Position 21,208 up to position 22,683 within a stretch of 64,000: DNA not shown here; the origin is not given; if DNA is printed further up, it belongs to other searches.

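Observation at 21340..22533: Short BoxB/PaaA-type diiron acyl-CoA oxygenase without any of its canonical partner subunits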

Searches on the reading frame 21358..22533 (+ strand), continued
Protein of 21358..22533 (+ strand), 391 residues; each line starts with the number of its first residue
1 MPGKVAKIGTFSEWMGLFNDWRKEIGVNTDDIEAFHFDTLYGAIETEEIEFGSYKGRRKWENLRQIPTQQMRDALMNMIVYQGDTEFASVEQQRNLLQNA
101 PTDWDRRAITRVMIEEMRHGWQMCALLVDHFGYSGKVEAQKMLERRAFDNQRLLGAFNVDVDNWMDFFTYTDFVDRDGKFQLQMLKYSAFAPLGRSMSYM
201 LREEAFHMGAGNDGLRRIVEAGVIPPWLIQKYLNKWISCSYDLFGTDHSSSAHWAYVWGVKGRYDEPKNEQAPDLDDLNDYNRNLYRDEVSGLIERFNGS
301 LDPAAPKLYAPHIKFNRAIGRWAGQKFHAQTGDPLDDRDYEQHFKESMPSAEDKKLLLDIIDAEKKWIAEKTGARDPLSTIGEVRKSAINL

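Call 23: find_encoding_contigs(protein=P0124, flank=10000, max_places=4)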
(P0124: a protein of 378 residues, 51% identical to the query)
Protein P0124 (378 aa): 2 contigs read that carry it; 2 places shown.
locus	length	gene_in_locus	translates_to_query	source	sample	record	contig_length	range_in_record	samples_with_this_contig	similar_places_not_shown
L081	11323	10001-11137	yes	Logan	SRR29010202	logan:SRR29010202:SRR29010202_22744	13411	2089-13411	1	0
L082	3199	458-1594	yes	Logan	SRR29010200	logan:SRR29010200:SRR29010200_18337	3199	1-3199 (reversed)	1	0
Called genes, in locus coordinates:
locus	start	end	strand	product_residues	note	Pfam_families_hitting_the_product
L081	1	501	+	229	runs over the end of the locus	PF00072:Response_reg, PF00486:Trans_reg_C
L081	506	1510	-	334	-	PF07953:Toxin_R_bind_N, PF13385:Laminin_G_3, PF18962:Por_Secre_tail (weak), PF13860:FlgD_ig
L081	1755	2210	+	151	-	PF00011:HSP20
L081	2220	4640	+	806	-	PF02190:LON_substr_bdg, PF00004:AAA, PF07728:AAA_5 (weak), PF22667:Lon_lid, PF05362:Lon_C, PF13541:ChlI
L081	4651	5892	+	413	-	PF00072:Response_reg, PF02518:HATPase_c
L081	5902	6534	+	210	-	PF02627:CMD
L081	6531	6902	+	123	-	PF01648:ACPS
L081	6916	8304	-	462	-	PF03448:MgtE_N, PF00571:CBS, PF01769:MgtE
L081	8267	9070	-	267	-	PF00398:RrnaAD, PF13489:Methyltransf_23 (weak), PF08241:Methyltransf_11 (weak), PF08242:Methyltransf_12, PF13649:Methyltransf_25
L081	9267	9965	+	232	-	PF00440:TetR_N, PF17932:TetR_C_24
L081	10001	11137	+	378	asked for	PF05138:PaaA_PaaC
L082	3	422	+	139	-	?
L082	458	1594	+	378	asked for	PF05138:PaaA_PaaC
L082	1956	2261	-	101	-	PF09827:CRISPR_Cas2, PF20803:PaaX_M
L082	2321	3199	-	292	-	?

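Call 24: find_encoding_contigs(protein=P0129, flank=10000, max_places=4)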
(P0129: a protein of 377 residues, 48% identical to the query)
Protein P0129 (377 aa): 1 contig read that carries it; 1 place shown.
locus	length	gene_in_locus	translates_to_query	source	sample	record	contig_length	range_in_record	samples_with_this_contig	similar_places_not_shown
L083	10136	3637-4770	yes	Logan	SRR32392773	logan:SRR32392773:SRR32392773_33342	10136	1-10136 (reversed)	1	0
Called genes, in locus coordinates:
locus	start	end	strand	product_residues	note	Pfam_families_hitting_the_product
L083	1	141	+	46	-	?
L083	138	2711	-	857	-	-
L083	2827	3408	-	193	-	PF18306:LDcluster4, PF03641:Lysine_decarbox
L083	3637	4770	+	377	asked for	PF05138:PaaA_PaaC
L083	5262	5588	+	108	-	-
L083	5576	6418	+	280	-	PF04784:DUF547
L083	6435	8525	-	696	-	PF01839:FG-GAP (faint), PF13517:FG-GAP_3 (faint), PF13860:FlgD_ig (faint)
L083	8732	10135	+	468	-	?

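Call 25: find_encoding_contigs(protein=P0133, flank=10000, max_places=4)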
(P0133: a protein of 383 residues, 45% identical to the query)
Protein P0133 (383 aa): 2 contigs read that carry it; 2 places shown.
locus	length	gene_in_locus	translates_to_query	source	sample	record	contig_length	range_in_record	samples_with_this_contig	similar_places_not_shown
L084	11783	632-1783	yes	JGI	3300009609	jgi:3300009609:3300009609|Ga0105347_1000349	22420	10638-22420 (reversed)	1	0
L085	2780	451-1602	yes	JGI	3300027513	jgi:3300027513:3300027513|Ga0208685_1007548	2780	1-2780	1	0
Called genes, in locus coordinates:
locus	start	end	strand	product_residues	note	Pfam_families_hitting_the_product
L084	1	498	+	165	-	?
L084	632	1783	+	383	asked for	PF05138:PaaA_PaaC (faint)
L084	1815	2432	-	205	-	PF13489:Methyltransf_23, PF07021:MetW (weak), PF13847:Methyltransf_31 (weak), PF08241:Methyltransf_11 (weak), PF08242:Methyltransf_12, PF13649:Methyltransf_25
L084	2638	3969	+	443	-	PF03448:MgtE_N, PF00571:CBS, PF01769:MgtE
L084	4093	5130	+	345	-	-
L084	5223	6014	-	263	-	PF02585:PIG-L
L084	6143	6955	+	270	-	-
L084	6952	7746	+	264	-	PF00404:Dockerin_1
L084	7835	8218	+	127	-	PF16734:Pilin_GH (weak)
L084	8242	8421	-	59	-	-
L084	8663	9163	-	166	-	PF13474:SnoaL_3, PF14534:DUF4440 (weak), PF12680:SnoaL_2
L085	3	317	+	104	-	?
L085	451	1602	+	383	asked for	PF05138:PaaA_PaaC (faint)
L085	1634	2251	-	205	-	PF13489:Methyltransf_23, PF07021:MetW (weak), PF13847:Methyltransf_31 (weak), PF08241:Methyltransf_11 (weak), PF08242:Methyltransf_12, PF13649:Methyltransf_25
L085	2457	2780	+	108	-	?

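Call 26: find_encoding_contigs(protein=P0184, flank=10000, max_places=4)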
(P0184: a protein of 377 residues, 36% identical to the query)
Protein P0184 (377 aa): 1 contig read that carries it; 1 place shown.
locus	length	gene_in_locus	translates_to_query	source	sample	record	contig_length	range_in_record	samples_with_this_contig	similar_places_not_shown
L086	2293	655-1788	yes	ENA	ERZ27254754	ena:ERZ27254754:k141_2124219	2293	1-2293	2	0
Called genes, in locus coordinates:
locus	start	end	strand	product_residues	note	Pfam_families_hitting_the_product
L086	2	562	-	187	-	?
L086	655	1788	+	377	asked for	PF05138:PaaA_PaaC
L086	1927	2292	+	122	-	?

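Call 27: find_encoding_contigs(protein=P0154, flank=10000, max_places=4)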
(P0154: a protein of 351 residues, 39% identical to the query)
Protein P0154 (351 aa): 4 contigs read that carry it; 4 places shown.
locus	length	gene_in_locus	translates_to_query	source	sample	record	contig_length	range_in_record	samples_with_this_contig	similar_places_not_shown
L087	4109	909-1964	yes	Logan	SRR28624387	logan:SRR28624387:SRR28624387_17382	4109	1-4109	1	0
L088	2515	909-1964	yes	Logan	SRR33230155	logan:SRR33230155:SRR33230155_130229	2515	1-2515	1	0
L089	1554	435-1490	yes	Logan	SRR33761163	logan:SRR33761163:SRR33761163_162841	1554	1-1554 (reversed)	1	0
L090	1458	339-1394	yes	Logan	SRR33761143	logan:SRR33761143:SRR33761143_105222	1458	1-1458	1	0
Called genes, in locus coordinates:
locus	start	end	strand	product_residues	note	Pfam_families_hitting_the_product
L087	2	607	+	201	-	?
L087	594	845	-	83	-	PF12732:YtxH (faint)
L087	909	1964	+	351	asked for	PF05138:PaaA_PaaC (weak)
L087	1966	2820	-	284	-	PF26745:SPM (faint), PF00036:EF-hand_1 (faint), PF08414:NADPH_Ox (faint), PF10591:SPARC_Ca_bdg (faint), PF13202:EF-hand_5 (faint), PF13405:EF-hand_6 (faint), PF13499:EF-hand_7 (faint), PF23564:EF-hand_FSTL1 (faint), +2 more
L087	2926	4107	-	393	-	?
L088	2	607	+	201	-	?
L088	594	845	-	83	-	PF12732:YtxH (faint)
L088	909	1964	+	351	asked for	PF05138:PaaA_PaaC (weak)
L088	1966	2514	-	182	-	?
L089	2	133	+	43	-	?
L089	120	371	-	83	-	PF12732:YtxH (faint)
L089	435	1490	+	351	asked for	PF05138:PaaA_PaaC (weak)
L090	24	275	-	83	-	PF12732:YtxH (faint)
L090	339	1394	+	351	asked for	PF05138:PaaA_PaaC (weak)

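Call 44: find_encoding_contigs(protein=P0167, flank=10000, max_places=3)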
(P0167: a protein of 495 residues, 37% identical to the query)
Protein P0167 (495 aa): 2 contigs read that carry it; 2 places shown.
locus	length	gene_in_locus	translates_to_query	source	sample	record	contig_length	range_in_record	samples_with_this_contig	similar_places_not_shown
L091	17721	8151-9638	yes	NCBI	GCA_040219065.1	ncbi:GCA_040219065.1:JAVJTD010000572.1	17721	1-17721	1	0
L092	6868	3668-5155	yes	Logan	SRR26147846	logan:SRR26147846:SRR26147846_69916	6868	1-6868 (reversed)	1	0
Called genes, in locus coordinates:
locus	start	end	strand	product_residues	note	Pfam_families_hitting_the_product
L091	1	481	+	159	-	?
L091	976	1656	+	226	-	PF12740:PETase (weak), PF01738:DLH, PF12146:Hydrolase_4 (faint), PF00326:Peptidase_S9 (faint), PF08840:BAAT_C (weak)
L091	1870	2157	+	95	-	-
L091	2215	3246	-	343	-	PF00274:Glycolytic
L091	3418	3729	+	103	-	-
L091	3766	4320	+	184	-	PF00293:NUDIX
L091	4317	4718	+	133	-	PF01894:YjbQ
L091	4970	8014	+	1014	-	PF00069:Pkinase, PF07714:PK_Tyr_Ser-Thr, PF13424:TPR_12, PF13374:TPR_10, PF13424:TPR_12, PF13374:TPR_10, PF13424:TPR_12, PF13424:TPR_12, +12 more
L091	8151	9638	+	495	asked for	-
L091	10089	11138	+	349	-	-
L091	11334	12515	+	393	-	PF18096:Thump_like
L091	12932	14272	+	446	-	PF00753:Lactamase_B, PF12706:Lactamase_B_2 (faint), PF14863:Alkyl_sulf_dimr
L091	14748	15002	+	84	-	-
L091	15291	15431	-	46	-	-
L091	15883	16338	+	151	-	PF00583:Acetyltransf_1, PF13673:Acetyltransf_10 (weak), PF13508:Acetyltransf_7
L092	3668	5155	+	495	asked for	-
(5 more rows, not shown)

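Call 45: find_encoding_contigs(protein=P0145, flank=10000, max_places=3)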
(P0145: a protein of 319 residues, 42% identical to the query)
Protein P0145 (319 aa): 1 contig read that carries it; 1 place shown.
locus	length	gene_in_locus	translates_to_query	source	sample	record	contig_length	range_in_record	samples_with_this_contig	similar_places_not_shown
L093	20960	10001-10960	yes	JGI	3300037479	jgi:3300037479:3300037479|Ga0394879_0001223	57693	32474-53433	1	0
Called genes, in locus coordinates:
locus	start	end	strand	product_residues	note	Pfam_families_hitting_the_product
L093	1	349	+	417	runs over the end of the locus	PF00109:ketoacyl-synt, PF02801:Ketoacyl-synt_C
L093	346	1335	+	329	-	PF00108:Thiolase_N (faint), PF08545:ACP_syn_III, PF08541:ACP_syn_III_C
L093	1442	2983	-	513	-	PF03806:ABG_transport, PF02667:SCFA_trans (weak)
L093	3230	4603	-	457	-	PF02749:QRPTase_N (faint), PF17767:NAPRTase_N, PF04095:NAPRTase, PF17956:NAPRTase_C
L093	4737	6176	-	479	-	PF00224:PK, PF02887:PK_C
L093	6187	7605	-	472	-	PF00083:Sugar_tr (weak), PF07690:MFS_1, PF12832:MFS_1_like (faint)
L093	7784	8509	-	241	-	PF03070:TENA_THI-4, PF14518:Haem_oxygenas_2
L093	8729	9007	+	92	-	-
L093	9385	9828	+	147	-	PF00903:Glyoxalase, PF22677:Ble-like_N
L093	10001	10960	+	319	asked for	PF05138:PaaA_PaaC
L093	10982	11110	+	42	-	-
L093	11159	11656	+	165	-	PF00011:HSP20, PF17886:ArsA_HSP20 (weak)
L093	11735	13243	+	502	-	PF00140:Sigma70_r1_2, PF04542:Sigma70_r2, PF04539:Sigma70_r3, PF04545:Sigma70_r4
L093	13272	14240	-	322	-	PF00571:CBS (weak), PF01769:MgtE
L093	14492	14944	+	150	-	PF00571:CBS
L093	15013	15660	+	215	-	-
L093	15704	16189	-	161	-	PF00571:CBS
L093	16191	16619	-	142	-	PF00571:CBS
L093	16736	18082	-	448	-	PF00072:Response_reg, PF00158:Sigma54_activat, PF13191:AAA_16 (weak), PF14532:Sigma54_activ_2, PF07724:AAA_2 (faint), PF07728:AAA_5, PF25601:AAA_lid_14, PF02954:HTH_8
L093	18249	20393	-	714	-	PF01590:GAF, PF13185:GAF_2, PF08448:PAS_4, PF00989:PAS, PF13188:PAS_8, PF13426:PAS_9, PF00512:HisKA, PF02518:HATPase_c, +1 more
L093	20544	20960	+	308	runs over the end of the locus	PF00582:Usp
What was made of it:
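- Many distant members are stand-alone genes among housekeeping or stress genes (calls 23-27, 44, 45).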

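Call 47: predict_structure(alignment_id=A2)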
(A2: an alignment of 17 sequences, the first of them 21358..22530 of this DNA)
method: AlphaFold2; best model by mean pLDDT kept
length: 391 residues; sequences in the alignment: 17
mean_pLDDT: 89.3   pTM: 0.88
mean pLDDT of the five models: 89.3, 87.2, 86.8, 86.5, 86.3
residues with pLDDT >= 90: 281; 70-90: 82; 50-70: 11; < 50: 17
segments of 3 or more residues with pLDDT < 50: 1-10, 385-391
pLDDT, mean of each block of 10 residues (from residue 1): 37 77 87 85 87 94 95 96 95 90 92 95 94 94 91 89 95 95 95 93 94 96 96 97 91 92 83 81 95 95 94 95 95 97 96 96 90 81 49 31
secondary structure, 60 per line:
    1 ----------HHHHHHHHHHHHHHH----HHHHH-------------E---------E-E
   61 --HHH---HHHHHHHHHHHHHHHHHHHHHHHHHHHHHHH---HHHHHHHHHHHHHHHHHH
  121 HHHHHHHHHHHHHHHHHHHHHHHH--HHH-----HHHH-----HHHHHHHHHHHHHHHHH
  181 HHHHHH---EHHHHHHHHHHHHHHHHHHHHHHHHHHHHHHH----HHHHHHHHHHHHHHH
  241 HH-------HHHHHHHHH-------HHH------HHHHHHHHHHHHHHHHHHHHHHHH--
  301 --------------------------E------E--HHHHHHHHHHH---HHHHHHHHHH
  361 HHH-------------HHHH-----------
elements in order: H11-25 H30-34 H69-99 H103-144 H155-158 H164-186 H191-221 H226-242 H250-258 H275-298 H337-347 H351-363 H377-380
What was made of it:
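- The AF2 model has pLDDT 89 (call 47).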
